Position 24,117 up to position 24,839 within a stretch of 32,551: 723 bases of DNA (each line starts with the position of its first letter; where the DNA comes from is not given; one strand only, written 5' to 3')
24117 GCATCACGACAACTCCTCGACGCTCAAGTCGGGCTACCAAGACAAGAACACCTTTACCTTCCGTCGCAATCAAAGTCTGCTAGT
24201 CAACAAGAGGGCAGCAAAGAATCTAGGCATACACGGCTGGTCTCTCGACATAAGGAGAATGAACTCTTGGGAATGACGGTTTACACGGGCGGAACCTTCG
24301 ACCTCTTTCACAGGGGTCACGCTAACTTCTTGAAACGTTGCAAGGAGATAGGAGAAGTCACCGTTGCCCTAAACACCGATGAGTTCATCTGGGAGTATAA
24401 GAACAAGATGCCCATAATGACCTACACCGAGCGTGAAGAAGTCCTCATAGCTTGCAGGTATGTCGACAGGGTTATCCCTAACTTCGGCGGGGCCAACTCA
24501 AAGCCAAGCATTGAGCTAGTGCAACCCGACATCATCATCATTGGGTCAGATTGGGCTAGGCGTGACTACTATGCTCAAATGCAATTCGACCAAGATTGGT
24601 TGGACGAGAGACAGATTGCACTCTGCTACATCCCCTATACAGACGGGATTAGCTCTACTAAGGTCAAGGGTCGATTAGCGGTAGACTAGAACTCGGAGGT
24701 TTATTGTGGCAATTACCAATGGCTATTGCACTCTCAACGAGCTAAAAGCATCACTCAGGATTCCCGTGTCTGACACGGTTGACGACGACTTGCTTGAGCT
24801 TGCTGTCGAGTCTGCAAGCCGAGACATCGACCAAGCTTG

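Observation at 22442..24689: Glycosyltransferase plus CDP-glycerol synthesis cassette embedded in the virion structural module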

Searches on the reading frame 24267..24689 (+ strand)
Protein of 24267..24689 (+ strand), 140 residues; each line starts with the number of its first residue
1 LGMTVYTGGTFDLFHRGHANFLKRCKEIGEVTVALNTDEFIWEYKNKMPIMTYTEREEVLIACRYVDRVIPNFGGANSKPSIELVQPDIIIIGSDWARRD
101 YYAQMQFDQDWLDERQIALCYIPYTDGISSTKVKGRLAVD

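Call 3: search_protein_families(library=pfam, proteins=[window:24267-24689:+], max_evalue=0.01)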
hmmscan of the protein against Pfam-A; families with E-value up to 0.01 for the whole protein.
window:24267-24689:+ (140 aa): 1 family
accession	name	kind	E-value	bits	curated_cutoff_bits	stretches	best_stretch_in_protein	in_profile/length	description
PF01467.32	CTP_transf_like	-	3.1e-16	60.2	21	1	6-135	1-132/133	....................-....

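Call 4: search_protein_families(library=phrogs, proteins=[window:24267-24689:+], max_evalue=0.001)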
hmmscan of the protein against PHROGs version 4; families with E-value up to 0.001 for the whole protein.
window:24267-24689:+ (140 aa): 1 family
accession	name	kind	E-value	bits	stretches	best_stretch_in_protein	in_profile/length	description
phrog_7878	-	other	8.7e-33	114.2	1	4-137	3-128/131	bifunctional heptose 7-phosphate kinase/heptose 1-phosphate adenyltransferase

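Call 5: search_protein_families(library=ncbifam, proteins=[window:24267-24689:+], max_evalue=0.01)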
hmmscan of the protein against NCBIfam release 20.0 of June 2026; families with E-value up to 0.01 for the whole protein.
window:24267-24689:+ (140 aa): 8 families
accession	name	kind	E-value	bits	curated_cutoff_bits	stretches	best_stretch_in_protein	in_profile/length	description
TIGR01518.1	g3p_cytidyltrns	equivalog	1.3e-22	80.2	165.4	1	6-135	2-123/125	glycerol-3-phosphate cytidylyltransferase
TIGR02199.1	rfaE_dom_II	equivalog_domain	2.1e-18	66.6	181.5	1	5-133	14-138/144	D-glycero-beta-D-manno-heptose 1-phosphate adenylyltransferase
TIGR00125.1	cyt_tran_rel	domain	8.1e-16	58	27.7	1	5-68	2-64/65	adenylyltransferase/cytidyltransferase family protein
NF008454.0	PRK11316.1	equivalog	1.1e-13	50.7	521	1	5-104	343-443/475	bifunctional D-glycero-beta-D-manno-heptose-7-phosphate kinase/D-glycero-beta-D-manno-heptose 1-phosphate adenylyltransferase HldE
NF001985.0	PRK00777.1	subfamily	3.1e-13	50.1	104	1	3-61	5-63/157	pantetheine-phosphate adenylyltransferase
NF041124.1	CoaD_Thcocales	equivalog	3.3e-06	27.1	290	1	5-62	7-65/156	phosphopantetheine adenylyltransferase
NF002250.0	PRK01170.1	subfamily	6.9e-06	25.8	489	1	3-60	1-57/322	bifunctional pantetheine-phosphate adenylyltransferase/NTP phosphatase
NF004162.0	PRK05627.1-5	equivalog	0.0039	16.6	241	1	8-64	19-79/304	bifunctional riboflavin kinase/FAD synthetase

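Call 7: search_solved_structures(query=window:24267-24689:+, max_evalue=0.001, show_alignments=3)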
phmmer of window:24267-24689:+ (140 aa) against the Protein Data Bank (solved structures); distinct sequences matched with E-value up to 0.001: 12.
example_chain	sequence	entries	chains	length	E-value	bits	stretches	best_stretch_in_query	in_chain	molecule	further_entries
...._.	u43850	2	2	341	2.5e-21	79.1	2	4-72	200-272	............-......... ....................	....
2b7l_A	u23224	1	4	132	1.2e-19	73.7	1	5-137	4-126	glycerol-3-phosphate cytidylyltransferase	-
1coz_A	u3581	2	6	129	2.1e-19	72.8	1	5-138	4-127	PROTEIN (GLYCEROL-3-PHOSPHATE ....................) | glycerol-3-phosphate cytidylyltransferase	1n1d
5x3d_A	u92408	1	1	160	2.5e-18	69.4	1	4-134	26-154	Phosphoenolpyruvate phosphomutase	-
3glv_A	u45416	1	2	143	1.4e-09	41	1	5-100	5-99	Lipopolysaccharide core biosynthesis protein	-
5x9q_A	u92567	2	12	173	4.5e-09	39.4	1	4-97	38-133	Putative cytidylyltransferase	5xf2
3hl4_A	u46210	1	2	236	1.4e-07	34.5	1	4-73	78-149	Choline-phosphate cytidylyltransferase A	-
4mvc_A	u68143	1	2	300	2.1e-07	34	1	4-73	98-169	Choline-phosphate cytidylyltransferase A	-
4mvd_B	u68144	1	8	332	2.5e-07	33.7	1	4-73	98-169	Choline-phosphate cytidylyltransferase A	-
4zcp_A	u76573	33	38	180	0.00025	24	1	3-72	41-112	Cholinephosphate cytidylyltransferase | Choline-phosphate cytidylyltransferase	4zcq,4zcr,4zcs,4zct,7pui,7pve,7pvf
9hsm_A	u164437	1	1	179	0.00025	24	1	3-72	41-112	choline-phosphate cytidylyltransferase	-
9hsg_A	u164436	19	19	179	0.00025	24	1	3-72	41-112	choline-phosphate cytidylyltransferase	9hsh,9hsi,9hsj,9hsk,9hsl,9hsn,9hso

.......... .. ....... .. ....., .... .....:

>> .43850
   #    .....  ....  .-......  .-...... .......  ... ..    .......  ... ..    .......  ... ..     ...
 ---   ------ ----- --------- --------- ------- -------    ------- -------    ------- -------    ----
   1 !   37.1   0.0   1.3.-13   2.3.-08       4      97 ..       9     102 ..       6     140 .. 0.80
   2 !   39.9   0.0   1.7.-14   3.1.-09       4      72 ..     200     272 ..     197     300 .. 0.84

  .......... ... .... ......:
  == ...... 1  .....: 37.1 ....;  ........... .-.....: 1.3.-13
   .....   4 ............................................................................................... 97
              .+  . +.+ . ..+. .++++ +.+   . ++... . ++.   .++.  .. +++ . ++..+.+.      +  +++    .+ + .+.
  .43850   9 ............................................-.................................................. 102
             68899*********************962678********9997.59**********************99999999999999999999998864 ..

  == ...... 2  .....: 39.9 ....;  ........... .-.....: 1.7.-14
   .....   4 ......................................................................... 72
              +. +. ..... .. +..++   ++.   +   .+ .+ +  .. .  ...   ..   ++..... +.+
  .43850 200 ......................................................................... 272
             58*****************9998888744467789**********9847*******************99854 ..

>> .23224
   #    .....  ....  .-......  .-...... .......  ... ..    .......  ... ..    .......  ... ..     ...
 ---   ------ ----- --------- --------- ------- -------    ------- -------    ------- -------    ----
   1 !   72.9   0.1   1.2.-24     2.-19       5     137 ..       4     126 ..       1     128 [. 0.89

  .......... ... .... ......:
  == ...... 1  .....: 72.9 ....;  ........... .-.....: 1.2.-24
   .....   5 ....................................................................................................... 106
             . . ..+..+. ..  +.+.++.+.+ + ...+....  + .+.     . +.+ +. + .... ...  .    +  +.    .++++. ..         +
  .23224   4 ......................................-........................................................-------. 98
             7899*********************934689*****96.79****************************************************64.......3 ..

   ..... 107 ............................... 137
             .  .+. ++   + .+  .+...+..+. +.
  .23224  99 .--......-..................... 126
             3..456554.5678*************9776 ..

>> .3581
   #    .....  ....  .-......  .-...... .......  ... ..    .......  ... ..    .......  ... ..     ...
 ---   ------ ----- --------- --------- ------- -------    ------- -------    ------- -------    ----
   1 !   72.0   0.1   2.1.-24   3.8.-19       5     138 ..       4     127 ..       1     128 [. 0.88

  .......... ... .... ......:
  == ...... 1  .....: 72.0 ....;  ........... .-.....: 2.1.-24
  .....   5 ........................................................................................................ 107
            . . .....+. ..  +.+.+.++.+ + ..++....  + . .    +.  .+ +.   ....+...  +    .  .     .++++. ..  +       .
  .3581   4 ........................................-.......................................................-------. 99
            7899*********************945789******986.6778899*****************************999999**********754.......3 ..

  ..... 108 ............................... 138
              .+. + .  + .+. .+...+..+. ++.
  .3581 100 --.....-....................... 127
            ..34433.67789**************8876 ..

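Call 8: search_dna_similar(query=window:24267-24689:+, collection=phages, mode=protein, max_rows=40)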
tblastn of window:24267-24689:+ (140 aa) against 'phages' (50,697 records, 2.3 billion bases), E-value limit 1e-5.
Records with a match: 120; places in all: 121; records where one place covers at least 80% of the query: 87.
Best place of each record, by identity: <60% 120.
By first word of the organism name: Streptomyces 63; Synechococcus 20; Bacteriophage 7; Prochlorococcus 6; Vibrio 6; Marine 5; Arthrobacter 4; Listeria 3; Enterococcus 1; Staphylococcus 1; and 4 more.
By host as written in the record: Streptomyces griseus ATCC 10137 26; - 16; Streptomyces lividans JI 1326 15; Synechococcus sp. 9; Streptomyces viridochromogenes DSM40736 6; Streptomyces sanglieri UNT16F27A 4; Streptomyces griseofuscus ATCC 23916 3; Streptomyces mirabilis NRRL B-2400 3; and 23 more.
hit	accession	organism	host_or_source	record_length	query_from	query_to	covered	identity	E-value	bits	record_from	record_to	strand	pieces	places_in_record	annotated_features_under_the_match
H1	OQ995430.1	Streptomyces phage Kenrey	Streptomyces griseus ATCC 10137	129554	1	137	98%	53.7%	3e-41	150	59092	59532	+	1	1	81: nucleotidyltransferase | 80: glycosyltransferase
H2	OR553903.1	Streptomyces phage Phredrick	Streptomyces griseus ATCC 10137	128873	1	137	98%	53.7%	3e-41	150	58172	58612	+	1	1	79: nucleotidyltransferase | 78: glycosyltransferase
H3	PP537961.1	Streptomyces phage Francob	Streptomyces viridochromogenes DSM40736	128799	1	137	98%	53.7%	6e-41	150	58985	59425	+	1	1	78: nucleotidyl transferase | 77: glycosyltransferase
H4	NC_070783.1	Streptomyces phage Faust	Streptomyces lividans JI 1326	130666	5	137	95%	54.9%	4e-43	155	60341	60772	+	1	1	80: bifunctional heptose 7-phosphate kinase/heptose 1-phosphate ...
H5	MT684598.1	Streptomyces phage Faust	Streptomyces lividans JI 1326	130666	5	137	95%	54.9%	4e-43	155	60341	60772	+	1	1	80: nucleotidyltransferase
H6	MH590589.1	Streptomyces phage SparkleGoddess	Streptomyces griseus ATCC 10137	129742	1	137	98%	53.1%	3e-41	150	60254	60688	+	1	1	79: nucleotidyltransferase | 78: glycosyltransferase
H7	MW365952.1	Streptomyces phage Belfort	Streptomyces viridochromogenes DSM40736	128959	1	137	98%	53.1%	4e-41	150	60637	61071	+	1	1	81: nucleotidyltransferase | 80: glycosyltransferase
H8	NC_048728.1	Streptomyces phage Comrade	Streptomyces griseus ATCC 10137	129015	1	137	98%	53.1%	4e-41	150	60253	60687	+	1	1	79: bifunctional heptose 7-phosphate kinase/heptose 1-phosphate ... | 78: glycosyltransferase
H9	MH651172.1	Streptomyces phage Comrade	Streptomyces griseus ATCC 10137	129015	1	137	98%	53.1%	4e-41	150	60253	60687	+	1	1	79: nucleotidyltransferase | 78: glycosyltransferase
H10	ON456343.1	Streptomyces phage Stigma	Streptomyces griseus ATCC 10137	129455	1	137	98%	53.1%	4e-41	150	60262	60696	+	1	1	78: nucleotidyltransferase | 77: glycosyltransferase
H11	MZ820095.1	Streptomyces phage Karp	Streptomyces viridochromogenes DSM40736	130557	1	137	98%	52.7%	5e-42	152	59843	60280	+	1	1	77: nucleotidyltransferase | 76: glycosyltransferase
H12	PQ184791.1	Streptomyces phage Lululemon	Streptomyces lividans JI 1326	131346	5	137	95%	54.3%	2e-42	154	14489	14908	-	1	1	34: nucleotidyl transferase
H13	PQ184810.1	Streptomyces phage PacManQ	Streptomyces lividans JI 1326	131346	5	137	95%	54.3%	2e-42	154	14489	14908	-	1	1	34: nucleotidyl transferase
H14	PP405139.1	Streptomyces phage Cursive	Streptomyces lividans JI 1326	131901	5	137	95%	54.3%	2e-42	154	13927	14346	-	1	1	33: nucleotidyl transferase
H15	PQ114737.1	Streptomyces phage BlueOtter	Streptomyces lividans JI 1326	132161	5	137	95%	54.3%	2e-42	154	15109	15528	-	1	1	35: nucleotidyl transferase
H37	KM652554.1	Streptomyces phage Jay2Jay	Streptomyces lividans JI1326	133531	4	137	96%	52.5%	3e-40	147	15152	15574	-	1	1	37: nucleotidyltransferase | 38: glycosyltransferase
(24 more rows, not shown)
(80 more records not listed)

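Call 11: get_annotated_region(hit=H1, flank=6000)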
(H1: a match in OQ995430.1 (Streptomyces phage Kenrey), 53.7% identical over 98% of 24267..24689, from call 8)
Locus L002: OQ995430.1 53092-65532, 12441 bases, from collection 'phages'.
description: Streptomyces phage Kenrey, complete genome.
organism: Streptomyces phage Kenrey (NCBI taxid 3065412)
taxonomy: Viruses; Duplodnaviria; Heunggongvirae; Uroviricota; Caudoviricetes; Stanwilliamsviridae; Loccivirinae; Gilsonvirus
host: Streptomyces griseus ATCC 10137; source: soil; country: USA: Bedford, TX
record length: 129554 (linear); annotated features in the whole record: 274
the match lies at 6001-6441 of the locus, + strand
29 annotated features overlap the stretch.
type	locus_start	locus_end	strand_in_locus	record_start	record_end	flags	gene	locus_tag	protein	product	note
CDS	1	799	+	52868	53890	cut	66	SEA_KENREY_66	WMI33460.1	RecA-like DNA recombinase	-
CDS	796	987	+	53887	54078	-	67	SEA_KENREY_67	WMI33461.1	hypothetical protein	-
CDS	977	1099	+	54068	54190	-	68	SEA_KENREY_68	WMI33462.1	hypothetical protein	-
CDS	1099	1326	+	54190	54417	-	69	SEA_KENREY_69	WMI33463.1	nicotinate ribosyltransferase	-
CDS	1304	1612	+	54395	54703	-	70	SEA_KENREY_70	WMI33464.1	holliday junction resolvase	Holliday junction resolvase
CDS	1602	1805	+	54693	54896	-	71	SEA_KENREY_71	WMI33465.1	hypothetical protein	-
CDS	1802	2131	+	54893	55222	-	72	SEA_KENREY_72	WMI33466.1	hypothetical protein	-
CDS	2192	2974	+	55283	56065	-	73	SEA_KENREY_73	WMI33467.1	Cas4-family exonuclease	Cas4 exonuclease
CDS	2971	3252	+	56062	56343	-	74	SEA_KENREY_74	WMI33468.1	hypothetical protein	-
CDS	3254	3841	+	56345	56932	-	75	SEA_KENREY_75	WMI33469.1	RuvC-like resolvase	-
CDS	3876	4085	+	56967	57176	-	76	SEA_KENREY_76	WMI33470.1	hypothetical protein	-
CDS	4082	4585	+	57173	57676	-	77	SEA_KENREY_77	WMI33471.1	DprA-like DNA processing chain A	-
CDS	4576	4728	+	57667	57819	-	78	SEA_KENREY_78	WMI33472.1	helix-turn-helix DNA binding domain protein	helix-turn-helix DNA binding domain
CDS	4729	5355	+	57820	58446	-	79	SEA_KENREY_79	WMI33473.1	glycosyltransferase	-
CDS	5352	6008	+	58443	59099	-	80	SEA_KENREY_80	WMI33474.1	glycosyltransferase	-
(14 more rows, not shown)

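Call 12: get_annotated_region(hit=H37, flank=6000)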
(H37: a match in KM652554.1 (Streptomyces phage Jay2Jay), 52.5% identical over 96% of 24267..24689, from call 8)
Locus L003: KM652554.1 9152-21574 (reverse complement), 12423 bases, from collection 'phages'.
description: Streptomyces phage Jay2Jay, complete genome.
organism: Streptomyces phage Jay2Jay (NCBI taxid 1556290)
taxonomy: Viruses; Duplodnaviria; Heunggongvirae; Uroviricota; Caudoviricetes; Stanwilliamsviridae; Boydwoodruffvirinae; Samistivirus; Samistivirus jay2jay
host: Streptomyces lividans JI1326; source: soil; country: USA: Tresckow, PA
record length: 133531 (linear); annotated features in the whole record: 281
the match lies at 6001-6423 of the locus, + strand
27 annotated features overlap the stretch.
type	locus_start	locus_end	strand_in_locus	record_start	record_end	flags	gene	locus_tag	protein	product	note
CDS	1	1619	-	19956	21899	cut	47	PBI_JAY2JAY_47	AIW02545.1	ribonucleotide reductase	Ribonucleotide reductase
CDS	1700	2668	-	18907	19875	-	46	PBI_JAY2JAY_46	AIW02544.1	glycosyltransferase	glycosyl transferase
CDS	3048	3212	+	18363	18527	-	45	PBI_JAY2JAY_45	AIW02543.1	hypothetical protein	-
CDS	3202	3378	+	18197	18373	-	44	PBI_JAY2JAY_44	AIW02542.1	hypothetical protein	-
CDS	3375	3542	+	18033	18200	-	43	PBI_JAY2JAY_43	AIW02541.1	hypothetical protein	-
CDS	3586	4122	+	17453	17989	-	42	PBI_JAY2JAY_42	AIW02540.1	endolysin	hydrolase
CDS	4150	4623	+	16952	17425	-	41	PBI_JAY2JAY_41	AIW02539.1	HNH endonuclease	-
tRNA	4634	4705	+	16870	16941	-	40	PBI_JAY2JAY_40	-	tRNA-Thr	tRNA-Thr(cgt)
CDS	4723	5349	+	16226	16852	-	39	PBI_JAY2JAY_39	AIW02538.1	glycosyltransferase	-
CDS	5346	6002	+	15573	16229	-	38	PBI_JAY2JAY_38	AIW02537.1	glycosyltransferase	Pas34-like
CDS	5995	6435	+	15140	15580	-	37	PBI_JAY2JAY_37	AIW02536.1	nucleotidyltransferase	-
CDS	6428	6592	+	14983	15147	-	36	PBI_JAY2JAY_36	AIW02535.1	hypothetical protein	-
CDS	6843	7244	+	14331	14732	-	35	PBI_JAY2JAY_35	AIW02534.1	hypothetical protein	DNA-binding ferritin-like protein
CDS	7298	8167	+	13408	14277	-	34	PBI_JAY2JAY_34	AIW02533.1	hypothetical protein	-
CDS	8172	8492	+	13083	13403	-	33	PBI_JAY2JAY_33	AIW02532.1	hypothetical protein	-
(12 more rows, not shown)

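Call 34: find_related_loci(query=window:24273-24689:+, collection=viral_contigs, flank=6000)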
Query window:24273-24689:+ (138 aa) in viral_contigs; peptide patterns used: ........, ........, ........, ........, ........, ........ (x = any residue, [..] = any of these).
95 stretches matched a pattern; 90 encode a relative of the query (tblastn E <= 1e-3); the best 80 are kept; 80 distinct loci.
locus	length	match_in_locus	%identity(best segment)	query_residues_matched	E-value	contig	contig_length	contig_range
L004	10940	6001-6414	93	1-138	1e-89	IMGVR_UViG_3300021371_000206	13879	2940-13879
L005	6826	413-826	92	1-138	6e-89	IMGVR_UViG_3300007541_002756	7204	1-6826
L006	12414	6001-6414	91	1-138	2e-88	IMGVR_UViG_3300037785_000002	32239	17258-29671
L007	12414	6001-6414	88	1-138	8e-85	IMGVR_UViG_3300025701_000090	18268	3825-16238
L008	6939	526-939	72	1-138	5e-69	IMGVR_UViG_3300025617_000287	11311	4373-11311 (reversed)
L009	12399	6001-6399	73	3-135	7e-68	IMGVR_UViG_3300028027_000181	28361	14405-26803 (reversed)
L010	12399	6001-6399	75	3-135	1e-67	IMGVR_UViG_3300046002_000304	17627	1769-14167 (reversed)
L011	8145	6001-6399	75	3-135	1e-67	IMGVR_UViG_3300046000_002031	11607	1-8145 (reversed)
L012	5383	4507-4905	75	3-135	1e-67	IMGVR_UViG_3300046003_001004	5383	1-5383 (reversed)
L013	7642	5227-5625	75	3-135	3e-67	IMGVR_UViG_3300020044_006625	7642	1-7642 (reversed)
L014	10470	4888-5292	71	1-135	4e-67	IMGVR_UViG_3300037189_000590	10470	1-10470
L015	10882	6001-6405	71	1-135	4e-67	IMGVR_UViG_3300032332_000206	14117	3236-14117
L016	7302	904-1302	71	2-134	1e-66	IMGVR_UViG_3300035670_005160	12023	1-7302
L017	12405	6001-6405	70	1-135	1e-66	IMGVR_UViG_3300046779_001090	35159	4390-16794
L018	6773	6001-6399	73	3-135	9e-67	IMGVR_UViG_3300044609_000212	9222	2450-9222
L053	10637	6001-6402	71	2-135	1e-63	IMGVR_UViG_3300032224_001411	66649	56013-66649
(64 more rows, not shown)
